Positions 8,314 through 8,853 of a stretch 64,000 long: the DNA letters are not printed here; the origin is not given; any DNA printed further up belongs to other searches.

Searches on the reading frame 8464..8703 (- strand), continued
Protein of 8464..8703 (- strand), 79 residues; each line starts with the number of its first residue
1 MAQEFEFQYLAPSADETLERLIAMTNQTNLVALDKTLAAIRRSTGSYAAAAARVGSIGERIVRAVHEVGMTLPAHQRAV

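Call 93: search_protein_families(library=pfam, proteins=[L051:2370-2906:+, L051:4108-4455:+, L051:4448-4756:+, L051:4753-4989:+, L051:5418-5672:+, L051:5790-6149:+, L051:6146-6412:+, L051:7639-8163:-, L087:763-1497:+, L087:1906-2391:-], max_evalue=0.001)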
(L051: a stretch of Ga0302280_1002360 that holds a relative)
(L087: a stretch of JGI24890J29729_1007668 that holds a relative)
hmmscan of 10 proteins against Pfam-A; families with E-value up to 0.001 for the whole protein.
L051:2370-2906:+ (178 aa): 0 families

L051:4108-4455:+ (115 aa): 0 families

L051:4448-4756:+ (102 aa): 0 families

L051:4753-4989:+ (78 aa): 0 families

L051:5418-5672:+ (84 aa): 0 families

L051:5790-6149:+ (119 aa): 1 family
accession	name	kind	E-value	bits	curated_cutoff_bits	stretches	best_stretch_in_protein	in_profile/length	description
PF03013.19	Pyr_excise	-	9.4e-14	52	23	1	1-77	1-76/81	Pyrimidine dimer DNA glycosylase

L051:6146-6412:+ (88 aa): 0 families

L051:7639-8163:- (174 aa): 0 families

L087:763-1497:+ (244 aa): 2 families
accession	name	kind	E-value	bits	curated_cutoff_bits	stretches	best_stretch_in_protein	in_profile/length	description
PF01555.25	N6_N4_Mtase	-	1.9e-35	123.2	26.7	1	24-238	1-221/221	DNA methylase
PF01170.24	UPF0020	-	0.00048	20.3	22.3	0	196-224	26-54/197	RMKL-like, methyltransferase domain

L087:1906-2391:- (161 aa): 0 families

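Call 94: search_protein_families(library=phrogs, proteins=[L051:2370-2906:+, L051:4108-4455:+, L051:4448-4756:+, L051:4753-4989:+, L051:5418-5672:+, L051:5790-6149:+, L051:6146-6412:+, L051:7639-8163:-, L087:763-1497:+, L087:1906-2391:-], max_evalue=0.001)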
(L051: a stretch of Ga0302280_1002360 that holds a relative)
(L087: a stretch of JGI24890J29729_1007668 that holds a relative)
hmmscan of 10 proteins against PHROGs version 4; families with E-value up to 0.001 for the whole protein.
L051:2370-2906:+ (178 aa): 0 families

L051:4108-4455:+ (115 aa): 1 family
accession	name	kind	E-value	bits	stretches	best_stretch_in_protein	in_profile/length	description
phrog_21015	-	unknown function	3.7e-12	47.4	1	6-110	10-102/103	-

L051:4448-4756:+ (102 aa): 0 families

L051:4753-4989:+ (78 aa): 0 families

L051:5418-5672:+ (84 aa): 0 families

L051:5790-6149:+ (119 aa): 1 family
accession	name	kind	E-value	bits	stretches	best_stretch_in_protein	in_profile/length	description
phrog_1183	-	DNA, RNA and nucleotide metabolism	6.6e-42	143.6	1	1-116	1-128/139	endonuclease V N-glycosylase UV repair enzyme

L051:6146-6412:+ (88 aa): 0 families

L051:7639-8163:- (174 aa): 0 families

L087:763-1497:+ (244 aa): 12 families
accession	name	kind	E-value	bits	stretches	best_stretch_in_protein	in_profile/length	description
phrog_67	-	other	8.4e-43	148.4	1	12-242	131-345/743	DNA methyltransferase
phrog_498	-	other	1.2e-29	104.4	1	13-242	212-422/633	DNA methyltransferase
phrog_3008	-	other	9.9e-15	55.5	1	165-242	133-213/244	DNA methyltransferase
phrog_18293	-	other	2.6e-10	41.3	1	179-242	46-109/119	methyltransferase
phrog_12517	-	unknown function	7.9e-09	36.1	1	145-237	51-144/316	-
phrog_16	-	DNA, RNA and nucleotide metabolism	3.1e-08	33.3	1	175-236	844-905/986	DNA helicase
phrog_8769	-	other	1.1e-07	32.6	1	196-242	9-55/71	methyltransferase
phrog_6952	-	other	2.2e-07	31.9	1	114-228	53-163/181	DNA methyltransferase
phrog_6025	-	other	9.9e-07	29.5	1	7-34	14-41/192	DNA methyltransferase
phrog_23148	-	unknown function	1.8e-06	29.1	1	177-242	83-148/165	-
phrog_18146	-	other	2.7e-06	27.5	1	181-228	51-99/452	DNA methyltransferase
phrog_23085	-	unknown function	0.0002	22.1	1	175-239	37-104/138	-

L087:1906-2391:- (161 aa): 3 families
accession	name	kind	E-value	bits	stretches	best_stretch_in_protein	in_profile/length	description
phrog_1081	-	unknown function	1.1e-10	42.4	1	1-42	1-42/67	-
phrog_15231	-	unknown function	0.00036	21.9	1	3-44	88-128/138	-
phrog_23777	-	unknown function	0.00071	20.9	0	10-43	5-37/75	-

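Call 95: find_related_loci(query=L087:1491-1715:+, collection=viral_contigs, flank=8000)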
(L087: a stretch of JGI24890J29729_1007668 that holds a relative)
Query L087:1491-1715:+ (74 aa) in viral_contigs; peptide patterns used: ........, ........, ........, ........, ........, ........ (x = any residue, [..] = any of these).
10 stretches matched a pattern; 1 encode a relative of the query (tblastn E <= 1e-3); 1 distinct loci.
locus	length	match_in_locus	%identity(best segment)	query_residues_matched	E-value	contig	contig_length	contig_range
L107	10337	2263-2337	56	33-59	8e-5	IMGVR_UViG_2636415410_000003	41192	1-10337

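Call 96: find_related_loci(query=L051:4986-5198:+, collection=viral_contigs, flank=8000)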
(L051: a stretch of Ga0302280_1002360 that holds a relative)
Query L051:4986-5198:+ (71 aa) in viral_contigs; peptide patterns used: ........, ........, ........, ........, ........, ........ (x = any residue, [..] = any of these).
21 stretches matched a pattern, but none encodes a relative of the query by tblastn (E <= 1e-3).

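Call 97: search_dna_similar(query=L087:1491-1715:+, collection=phages, mode=protein, max_evalue=0.01, max_rows=15)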
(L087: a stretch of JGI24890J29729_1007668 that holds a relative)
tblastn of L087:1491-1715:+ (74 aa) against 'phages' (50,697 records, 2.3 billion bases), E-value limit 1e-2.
No match.

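Call 98: search_dna_similar(query=window:8464-8703:-, collection=phages, mode=protein, max_evalue=0.01, max_rows=15)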
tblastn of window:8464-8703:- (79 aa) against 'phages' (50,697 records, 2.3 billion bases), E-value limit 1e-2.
No match.

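Call 99: search_dna_similar(query=window:8464-8703:-, collection=plasmids, mode=protein, max_evalue=0.01, max_rows=15)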
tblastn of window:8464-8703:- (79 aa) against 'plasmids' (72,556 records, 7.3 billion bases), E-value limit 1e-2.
No match.
